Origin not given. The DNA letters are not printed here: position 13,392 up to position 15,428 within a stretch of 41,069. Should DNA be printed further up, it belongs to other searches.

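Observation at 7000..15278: Candidate undescribed envelope system: GldA/F/G-like ABC module, DUF4340 and ExbB-ExbD-TonB plus BatD-like protein in one coupled gene string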

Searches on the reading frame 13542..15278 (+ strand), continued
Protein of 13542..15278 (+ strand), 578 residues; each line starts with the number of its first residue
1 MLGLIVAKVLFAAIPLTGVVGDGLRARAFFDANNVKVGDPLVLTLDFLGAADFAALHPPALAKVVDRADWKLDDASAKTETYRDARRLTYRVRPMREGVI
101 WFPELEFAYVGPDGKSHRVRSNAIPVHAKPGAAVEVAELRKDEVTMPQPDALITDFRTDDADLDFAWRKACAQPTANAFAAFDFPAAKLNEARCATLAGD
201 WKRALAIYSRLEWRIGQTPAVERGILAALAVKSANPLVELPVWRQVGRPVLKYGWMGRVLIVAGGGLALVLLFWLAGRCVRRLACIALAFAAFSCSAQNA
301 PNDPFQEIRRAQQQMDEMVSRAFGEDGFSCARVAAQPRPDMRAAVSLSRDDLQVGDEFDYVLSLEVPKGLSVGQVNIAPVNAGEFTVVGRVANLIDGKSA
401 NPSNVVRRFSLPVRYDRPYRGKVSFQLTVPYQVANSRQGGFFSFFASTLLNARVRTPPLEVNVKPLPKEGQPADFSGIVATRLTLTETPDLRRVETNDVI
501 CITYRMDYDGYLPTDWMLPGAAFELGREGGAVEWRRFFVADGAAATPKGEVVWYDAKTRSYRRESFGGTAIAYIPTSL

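Call 80: search_protein_families(library=pfam, proteins=[L044:10660-13161:+, L023:1638-2945:+, L024:5692-7926:+, L059:11274-14051:-], max_evalue=0.001)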
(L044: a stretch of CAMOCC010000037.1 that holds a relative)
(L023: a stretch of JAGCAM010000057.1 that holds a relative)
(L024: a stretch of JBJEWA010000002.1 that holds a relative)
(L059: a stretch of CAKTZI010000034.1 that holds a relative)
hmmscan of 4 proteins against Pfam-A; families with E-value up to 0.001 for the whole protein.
L044:10660-13161:+ (834 aa): 1 family
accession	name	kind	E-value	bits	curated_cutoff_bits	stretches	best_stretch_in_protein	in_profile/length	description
PF01041.23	DegT_DnrJ_EryC1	-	3.1e-78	264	19.8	1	472-823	4-359/360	DegT/DnrJ/EryC1/StrS aminotransferase family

L023:1638-2945:+ (436 aa): 1 family
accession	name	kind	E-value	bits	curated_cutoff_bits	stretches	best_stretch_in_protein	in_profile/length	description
PF01263.26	Aldose_epim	-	1.2e-80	271.6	27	1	99-432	2-299/299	Aldose 1-epimerase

L024:5692-7926:+ (745 aa): 1 family
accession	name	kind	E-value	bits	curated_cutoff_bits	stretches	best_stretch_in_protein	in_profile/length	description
PF01351.25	RNase_HII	-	2.4e-17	63.9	25.8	1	465-718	2-199/199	Ribonuclease HII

L059:11274-14051:- (926 aa): 0 families

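Call 81: search_protein_representatives(alignment_id=A1)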
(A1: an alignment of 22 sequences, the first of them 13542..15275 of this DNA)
Query: 22 sequences, 580 profile positions. Proteins with E-value up to 0.001 (for the whole library): 1338; up to 1e-10: 226; up to 1e-30: 98. The best 150 are listed.
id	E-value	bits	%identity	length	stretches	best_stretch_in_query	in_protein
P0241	7.0e-232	787.6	-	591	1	5-578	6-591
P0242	1.1e-224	763.9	-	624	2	5-298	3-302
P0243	1.2e-216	737.3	-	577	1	4-578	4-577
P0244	3.0e-215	732.7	-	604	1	4-578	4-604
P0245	2.1e-214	729.9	-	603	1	5-573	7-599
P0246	3.7e-210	715.9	-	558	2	6-300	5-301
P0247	2.0e-206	703.5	-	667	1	2-578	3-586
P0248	3.8e-205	699.3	-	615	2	4-296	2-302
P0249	1.1e-199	681.3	-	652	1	3-579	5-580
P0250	1.1e-198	677.9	-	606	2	6-301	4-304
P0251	8.1e-196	668.5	-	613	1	4-578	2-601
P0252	1.1e-195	668.1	-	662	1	3-578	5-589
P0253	9.5e-194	661.7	-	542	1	4-567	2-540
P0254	2.2e-193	660.5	-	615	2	5-301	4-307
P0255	5.0e-191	652.7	-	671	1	3-578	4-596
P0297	3.7e-76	273.4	-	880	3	15-304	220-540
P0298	2.9e-71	257.3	-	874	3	344-569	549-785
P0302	1.6e-59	218.5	-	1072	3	188-577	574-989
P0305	4.7e-57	210.3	-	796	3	16-353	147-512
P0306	5.3e-57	210.2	-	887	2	15-285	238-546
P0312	1.6e-50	188.8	-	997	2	174-575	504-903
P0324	3.6e-37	144.7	-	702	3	24-154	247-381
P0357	2.2e-23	99.2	-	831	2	16-138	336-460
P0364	7.2e-21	90.9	-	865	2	15-148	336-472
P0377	9.9e-18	80.5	-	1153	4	15-159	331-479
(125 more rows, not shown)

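Call 82: search_protein_families(library=pfam, proteins=[P0297, P0298, P0302, P0305, P0306, P0312, P0324, P0364, P0377, P0357], max_evalue=0.01)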
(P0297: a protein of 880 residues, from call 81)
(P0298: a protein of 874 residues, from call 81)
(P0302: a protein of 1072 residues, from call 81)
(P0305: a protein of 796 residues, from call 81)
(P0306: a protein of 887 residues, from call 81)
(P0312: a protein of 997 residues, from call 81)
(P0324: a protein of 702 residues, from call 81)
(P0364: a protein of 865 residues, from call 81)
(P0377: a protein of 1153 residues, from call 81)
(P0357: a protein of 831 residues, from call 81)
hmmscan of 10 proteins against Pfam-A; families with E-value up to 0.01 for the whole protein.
P0297 (880 aa): 1 family
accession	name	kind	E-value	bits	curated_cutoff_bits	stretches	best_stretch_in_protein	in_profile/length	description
PF13584.12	BatD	-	2.6e-05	25.2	24.1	1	232-331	2-91/92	BatD DUF11 like domain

P0298 (874 aa): 2 families
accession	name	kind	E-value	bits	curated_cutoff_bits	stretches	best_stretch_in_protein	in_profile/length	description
PF13584.12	BatD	-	7.1e-07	30.2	24.1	1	245-345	2-92/92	BatD DUF11 like domain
PF08239.17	SH3_3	-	0.002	18.7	27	1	828-872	2-48/54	Bacterial SH3 domain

P0302 (1072 aa): 1 family
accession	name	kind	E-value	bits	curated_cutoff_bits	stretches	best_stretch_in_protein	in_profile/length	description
PF13584.12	BatD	-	6e-06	27.2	24.1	1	252-352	2-92/92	BatD DUF11 like domain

P0305 (796 aa): 6 families
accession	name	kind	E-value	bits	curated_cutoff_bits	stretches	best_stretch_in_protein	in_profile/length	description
PF13584.12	BatD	-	4e-09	37.4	24.1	1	157-259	1-92/92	BatD DUF11 like domain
PF08239.17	SH3_3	-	9e-07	29.4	27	1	751-794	3-48/54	Bacterial SH3 domain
PF06347.19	SH3_4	-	4.3e-05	23.6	24.1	1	751-795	5-50/56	Bacterial SH3 domain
PF13424.12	TPR_12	-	0.0015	19.2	30.1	1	341-368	44-71/77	Tetratricopeptide repeat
PF00515.34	TPR_1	-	0.0018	18.4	27.8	1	345-368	4-27/34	Tetratricopeptide repeat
PF07719.23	TPR_2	-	0.0042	17.6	27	1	345-368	4-27/34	Tetratricopeptide repeat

P0306 (887 aa): 1 family
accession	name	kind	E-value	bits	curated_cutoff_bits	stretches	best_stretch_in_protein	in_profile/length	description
PF13584.12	BatD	-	4e-09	37.4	24.1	1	249-355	1-92/92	BatD DUF11 like domain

P0312 (997 aa): 4 families
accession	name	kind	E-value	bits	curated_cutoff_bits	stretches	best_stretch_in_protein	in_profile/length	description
PF06347.19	SH3_4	-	1.6e-06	28.2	24.1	1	940-983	6-50/56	Bacterial SH3 domain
PF13584.12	BatD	-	6.7e-06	27.1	24.1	1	224-318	5-92/92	BatD DUF11 like domain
PF08239.17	SH3_3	-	1.8e-05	25.2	27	1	941-985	5-51/54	Bacterial SH3 domain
PF13432.12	TPR_16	-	0.0032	18.3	32.7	1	494-545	6-58/65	Tetratricopeptide repeat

P0324 (702 aa): 1 family
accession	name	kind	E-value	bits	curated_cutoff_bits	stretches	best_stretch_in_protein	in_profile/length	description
PF13584.12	BatD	-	1.2e-08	35.9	24.1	1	249-350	1-92/92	BatD DUF11 like domain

P0364 (865 aa): 1 family
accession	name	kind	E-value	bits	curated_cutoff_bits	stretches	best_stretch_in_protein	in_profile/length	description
PF13584.12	BatD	-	3.9e-19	69.5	24.1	2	348-448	2-91/92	BatD DUF11 like domain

P0377 (1153 aa): 2 families
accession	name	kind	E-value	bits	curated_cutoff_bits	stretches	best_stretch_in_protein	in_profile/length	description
PF13584.12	BatD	-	2.7e-17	63.6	24.1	2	343-444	2-92/92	BatD DUF11 like domain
PF06347.19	SH3_4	-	0.00083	19.5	24.1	1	1100-1150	2-51/56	Bacterial SH3 domain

P0357 (831 aa): 1 family
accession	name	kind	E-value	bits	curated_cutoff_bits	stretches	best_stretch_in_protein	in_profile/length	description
PF13584.12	BatD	-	5.3e-28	97.9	24.1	2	27-128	3-92/92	BatD DUF11 like domain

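Call 84: find_homologous_proteins(query=P0305, max_evalue=0.00001)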
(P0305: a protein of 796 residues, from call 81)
Query P0305 (796 aa): 136 proteins with E <= 0.00001 among 8000 candidates; the best 120 are listed.
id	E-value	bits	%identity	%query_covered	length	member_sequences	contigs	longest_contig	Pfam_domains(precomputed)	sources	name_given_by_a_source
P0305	0.0e+0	1771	100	100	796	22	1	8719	PF13584.13,PF08239.18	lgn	-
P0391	0.0e+0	1379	77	100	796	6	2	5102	PF13584.13,PF08239.18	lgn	-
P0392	0.0e+0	1150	65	100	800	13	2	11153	PF13584.13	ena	-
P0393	0.0e+0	1125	64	100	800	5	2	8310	PF13584.13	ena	-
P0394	0.0e+0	1106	63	98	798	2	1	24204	PF13584.13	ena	-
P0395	0.0e+0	1096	63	98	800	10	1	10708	PF13584.13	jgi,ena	-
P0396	0.0e+0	1091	63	97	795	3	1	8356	-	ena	-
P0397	0.0e+0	1089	63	98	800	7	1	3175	PF13584.13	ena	-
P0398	0.0e+0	1089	63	98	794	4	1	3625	PF13584.13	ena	-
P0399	0.0e+0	1086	63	100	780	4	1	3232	PF13584.13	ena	-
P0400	0.0e+0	1084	62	98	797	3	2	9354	PF13584.13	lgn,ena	-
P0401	0.0e+0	1080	63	98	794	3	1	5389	PF13584.13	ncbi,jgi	jgi:hypothetical protein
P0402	0.0e+0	1075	61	98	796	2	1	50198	PF13584.13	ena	-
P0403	0.0e+0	1069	62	97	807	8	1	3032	PF13584.13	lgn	-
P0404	0.0e+0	1066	61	100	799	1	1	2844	PF13584.13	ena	-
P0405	0.0e+0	1066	61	97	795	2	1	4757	PF13584.13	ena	-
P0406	0.0e+0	1058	61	99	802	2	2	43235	PF13584.13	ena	-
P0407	0.0e+0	1057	61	98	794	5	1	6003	PF13584.13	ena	-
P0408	0.0e+0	1056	62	100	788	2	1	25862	PF13584.13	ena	-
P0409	0.0e+0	1053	61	97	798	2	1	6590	PF13584.13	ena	-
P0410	0.0e+0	1051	60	100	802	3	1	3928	PF13584.13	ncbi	-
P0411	0.0e+0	1051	60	97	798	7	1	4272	PF13584.13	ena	-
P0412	0.0e+0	1048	61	98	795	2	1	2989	PF13584.13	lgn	-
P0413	0.0e+0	1047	60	99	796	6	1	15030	PF13584.13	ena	-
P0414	0.0e+0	1046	60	99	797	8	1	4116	PF13584.13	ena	-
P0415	0.0e+0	1043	62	98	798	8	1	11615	PF13584.13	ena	-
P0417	0.0e+0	1031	60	100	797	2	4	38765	PF13584.13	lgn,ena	-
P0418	0.0e+0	1023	59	100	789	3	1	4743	PF13584.13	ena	-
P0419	0.0e+0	1012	65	86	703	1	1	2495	PF13584.13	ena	-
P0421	1.7e-298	1010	58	100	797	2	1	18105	PF13584.13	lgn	-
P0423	1.6e-296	1004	60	99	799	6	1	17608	PF13584.13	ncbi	-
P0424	3.1e-295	999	59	100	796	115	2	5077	PF13584.13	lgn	-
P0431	1.9e-289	980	56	99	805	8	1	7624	PF13584.13,PF08239.18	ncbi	-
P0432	3.6e-289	979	58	100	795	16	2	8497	PF13584.13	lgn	-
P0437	1.1e-286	971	57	100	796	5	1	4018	PF13584.13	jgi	jgi:hypothetical protein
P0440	4.6e-270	916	55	98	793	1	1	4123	PF13584.13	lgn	-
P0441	2.0e-267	907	55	98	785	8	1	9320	PF13584.13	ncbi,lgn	-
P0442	4.0e-262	890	53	97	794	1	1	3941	PF13584.13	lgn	-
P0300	2.1e-167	577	43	97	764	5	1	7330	PF13584.13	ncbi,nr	ncbi:MAG: hypothetical protein MJ138_05160 [Kiritimatiellae bacterium]|nr:hypothetical protein [Kiri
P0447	4.4e-160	552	44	92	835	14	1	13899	PF13584.13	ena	-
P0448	3.3e-158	546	43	92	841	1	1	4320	PF13584.13,PF06347.20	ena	-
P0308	3.2e-155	536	41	93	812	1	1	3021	PF13584.13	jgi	-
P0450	5.6e-154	532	42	92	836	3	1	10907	PF13584.13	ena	-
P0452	8.2e-153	528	43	92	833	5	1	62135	PF13584.13,PF08239.18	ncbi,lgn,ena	-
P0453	8.7e-151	522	40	99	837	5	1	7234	PF13584.13,PF06347.20,PF08239.18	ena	-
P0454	6.1e-149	516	40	92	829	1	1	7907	PF13584.13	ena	-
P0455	1.4e-147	511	40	100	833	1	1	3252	PF13584.13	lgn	-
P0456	4.7e-147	509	39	98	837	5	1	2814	PF13584.13,PF08239.18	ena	-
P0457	2.1e-146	507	40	93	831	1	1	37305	PF13584.13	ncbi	-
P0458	4.0e-145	503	40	98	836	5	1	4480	PF13584.13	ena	-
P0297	9.4e-145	502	41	92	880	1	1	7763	-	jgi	-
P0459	2.7e-142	494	37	100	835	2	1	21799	PF13584.13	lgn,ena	-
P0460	4.3e-142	493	40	92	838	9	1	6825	PF13584.13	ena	-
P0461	6.2e-142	492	40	90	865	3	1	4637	PF13584.13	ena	-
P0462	2.0e-141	491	41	90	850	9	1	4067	PF13584.13,PF08239.18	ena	-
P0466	1.1e-75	273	50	28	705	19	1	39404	-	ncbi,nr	ncbi:MAG: BatD family protein [Kiritimatiellae bacterium]|nr:BatD family protein [Kiritimatiellia ba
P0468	1.2e-72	263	46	30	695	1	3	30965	PF13584.13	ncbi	-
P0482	3.1e-67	245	48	28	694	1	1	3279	PF13584.13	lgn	-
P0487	2.1e-66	243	46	28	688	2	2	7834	PF13584.13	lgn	-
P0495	6.4e-65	238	49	28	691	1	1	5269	PF13584.13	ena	-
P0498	1.9e-64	236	46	28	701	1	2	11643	PF13584.13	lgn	-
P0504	8.9e-62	227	46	28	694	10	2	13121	PF13584.13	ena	-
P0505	1.5e-58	217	51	26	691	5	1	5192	PF13584.13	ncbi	-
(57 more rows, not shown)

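Call 85: find_encoding_contigs(protein=P0402, flank=9000, max_places=1)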
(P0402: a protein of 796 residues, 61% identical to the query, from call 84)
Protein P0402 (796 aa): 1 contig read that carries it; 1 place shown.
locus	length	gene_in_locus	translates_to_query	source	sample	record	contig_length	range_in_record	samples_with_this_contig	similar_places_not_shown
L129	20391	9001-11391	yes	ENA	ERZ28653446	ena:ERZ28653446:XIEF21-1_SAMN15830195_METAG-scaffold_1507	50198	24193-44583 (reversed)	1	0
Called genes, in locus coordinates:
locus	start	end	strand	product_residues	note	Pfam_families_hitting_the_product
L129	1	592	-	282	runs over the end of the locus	PF01676:Metalloenzyme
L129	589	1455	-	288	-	-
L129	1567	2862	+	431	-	PF03447:NAD_binding_3, PF00742:Homoserine_dh, PF01842:ACT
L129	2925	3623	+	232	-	PF00215:OMPdecase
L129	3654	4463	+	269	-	PF02361:CbiQ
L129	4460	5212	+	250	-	PF00005:ABC_tran, PF02463:SMC_N (weak), PF13304:AAA_21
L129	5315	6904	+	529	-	PF02646:RmuC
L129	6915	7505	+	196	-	PF02245:Pur_DNA_glyco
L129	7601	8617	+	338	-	PF01063:Aminotran_4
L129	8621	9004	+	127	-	-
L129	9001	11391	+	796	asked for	PF13584:BatD (faint)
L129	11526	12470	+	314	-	PF03009:GDPD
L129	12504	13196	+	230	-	-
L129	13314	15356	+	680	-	-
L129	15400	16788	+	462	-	PF01408:GFO_IDH_MocA, PF21252:Glyco_hydro_109_C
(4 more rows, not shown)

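Call 86: find_encoding_contigs(protein=P0452, flank=9000, max_places=1)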
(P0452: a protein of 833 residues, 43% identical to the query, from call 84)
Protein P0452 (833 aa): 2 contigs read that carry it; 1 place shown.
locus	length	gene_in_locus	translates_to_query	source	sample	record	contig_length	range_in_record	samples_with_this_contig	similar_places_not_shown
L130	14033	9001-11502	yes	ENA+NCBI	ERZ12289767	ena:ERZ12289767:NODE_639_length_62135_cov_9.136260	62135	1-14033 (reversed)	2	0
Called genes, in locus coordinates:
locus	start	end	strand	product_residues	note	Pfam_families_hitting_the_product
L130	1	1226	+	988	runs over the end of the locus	PF00263:Secretin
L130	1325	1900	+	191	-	PF01121:CoaE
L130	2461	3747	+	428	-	PF07497:Rho_RNA_bind, PF00006:ATP-synt_ab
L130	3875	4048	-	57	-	-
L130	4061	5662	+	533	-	-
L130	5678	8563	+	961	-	PF00005:ABC_tran (faint), PF02463:SMC_N (faint), PF13191:AAA_16 (faint), PF13304:AAA_21 (faint), PF13555:AAA_29 (faint), PF20703:nSTAND1 (faint), PF17760:UvrA_inter, PF17755:UvrA_DNA-bind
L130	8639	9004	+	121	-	-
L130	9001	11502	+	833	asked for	PF08239:SH3_3 (faint), PF13584:BatD (weak)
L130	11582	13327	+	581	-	-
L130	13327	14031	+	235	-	?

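Call 87: find_encoding_contigs(protein=P0466, flank=9000, max_places=1)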
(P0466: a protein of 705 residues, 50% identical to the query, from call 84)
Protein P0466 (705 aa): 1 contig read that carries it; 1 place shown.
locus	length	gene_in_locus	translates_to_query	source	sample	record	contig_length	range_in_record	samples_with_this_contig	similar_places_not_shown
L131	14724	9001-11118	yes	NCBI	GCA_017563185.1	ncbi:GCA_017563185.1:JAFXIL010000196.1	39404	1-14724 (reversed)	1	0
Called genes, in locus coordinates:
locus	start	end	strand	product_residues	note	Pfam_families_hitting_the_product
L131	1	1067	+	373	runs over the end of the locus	PF07907:YibE_F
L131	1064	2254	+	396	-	PF13439:Glyco_transf_4, PF13579:Glyco_trans_4_4, PF00534:Glycos_transf_1, PF13692:Glyco_trans_1_4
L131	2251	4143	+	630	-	-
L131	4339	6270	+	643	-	PF00330:Aconitase, PF28406:AcnX_3rd (weak), PF00694:Aconitase_C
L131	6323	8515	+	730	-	PF27016:TCAF_N, PF17291:M60-like_N, PF13402:Peptidase_M60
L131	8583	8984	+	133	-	-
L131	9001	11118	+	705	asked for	-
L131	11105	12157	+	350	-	-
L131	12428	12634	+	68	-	-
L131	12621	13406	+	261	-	PF14100:DUF6807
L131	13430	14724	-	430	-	?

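Call 90: find_encoding_contigs(protein=P0211, flank=10000, max_places=2)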
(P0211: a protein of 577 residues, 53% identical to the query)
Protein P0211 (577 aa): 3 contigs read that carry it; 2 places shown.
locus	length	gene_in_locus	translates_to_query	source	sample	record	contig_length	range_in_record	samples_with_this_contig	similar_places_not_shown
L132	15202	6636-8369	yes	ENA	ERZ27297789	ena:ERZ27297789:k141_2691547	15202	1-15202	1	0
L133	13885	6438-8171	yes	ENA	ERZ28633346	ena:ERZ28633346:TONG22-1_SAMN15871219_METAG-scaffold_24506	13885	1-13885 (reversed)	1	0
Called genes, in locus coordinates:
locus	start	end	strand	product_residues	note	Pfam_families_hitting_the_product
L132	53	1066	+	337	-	PF07516:SecA_SW, PF02810:SEC-C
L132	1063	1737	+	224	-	PF01128:IspD, PF12804:NTP_transf_3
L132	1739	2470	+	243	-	PF00149:Metallophos, PF12850:Metallophos_2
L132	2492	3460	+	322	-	PF13793:Pribosyltran_N, PF00156:Pribosyltran, PF14572:Pribosyl_synth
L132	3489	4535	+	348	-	-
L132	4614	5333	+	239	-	PF01618:MotA_ExbB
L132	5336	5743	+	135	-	PF02472:ExbD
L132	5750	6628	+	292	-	-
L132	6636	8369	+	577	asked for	PF13584:BatD (faint)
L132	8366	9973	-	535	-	PF02463:SMC_N (faint), PF13476:AAA_23 (faint), PF00005:ABC_tran, PF01926:MMR_HSR1 (faint), PF13304:AAA_21 (faint), PF12848:ABC_tran_Xtn, PF00005:ABC_tran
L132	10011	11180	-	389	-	PF17785:PUA_3, PF10672:Methyltrans_SAM, PF03602:Cons_hypoth95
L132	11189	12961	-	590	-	PF01855:POR_N, PF02775:TPP_enzyme_C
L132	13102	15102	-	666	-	PF02922:CBM_48, PF00128:Alpha-amylase, PF02806:Alpha-amylase_C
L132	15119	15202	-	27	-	?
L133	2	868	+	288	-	?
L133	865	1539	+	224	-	PF01128:IspD, PF12804:NTP_transf_3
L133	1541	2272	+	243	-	PF00149:Metallophos, PF12850:Metallophos_2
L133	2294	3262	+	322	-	PF13793:Pribosyltran_N, PF00156:Pribosyltran, PF14572:Pribosyl_synth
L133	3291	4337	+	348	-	-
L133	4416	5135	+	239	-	PF01618:MotA_ExbB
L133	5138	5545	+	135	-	PF02472:ExbD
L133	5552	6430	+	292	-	-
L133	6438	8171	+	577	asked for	PF13584:BatD (faint)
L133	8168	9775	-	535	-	PF02463:SMC_N (faint), PF13476:AAA_23 (faint), PF00005:ABC_tran, PF01926:MMR_HSR1 (faint), PF13304:AAA_21 (faint), PF12848:ABC_tran_Xtn, PF00005:ABC_tran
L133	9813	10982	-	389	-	PF17785:PUA_3, PF10672:Methyltrans_SAM, PF03602:Cons_hypoth95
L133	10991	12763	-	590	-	PF01855:POR_N, PF02775:TPP_enzyme_C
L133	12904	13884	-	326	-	?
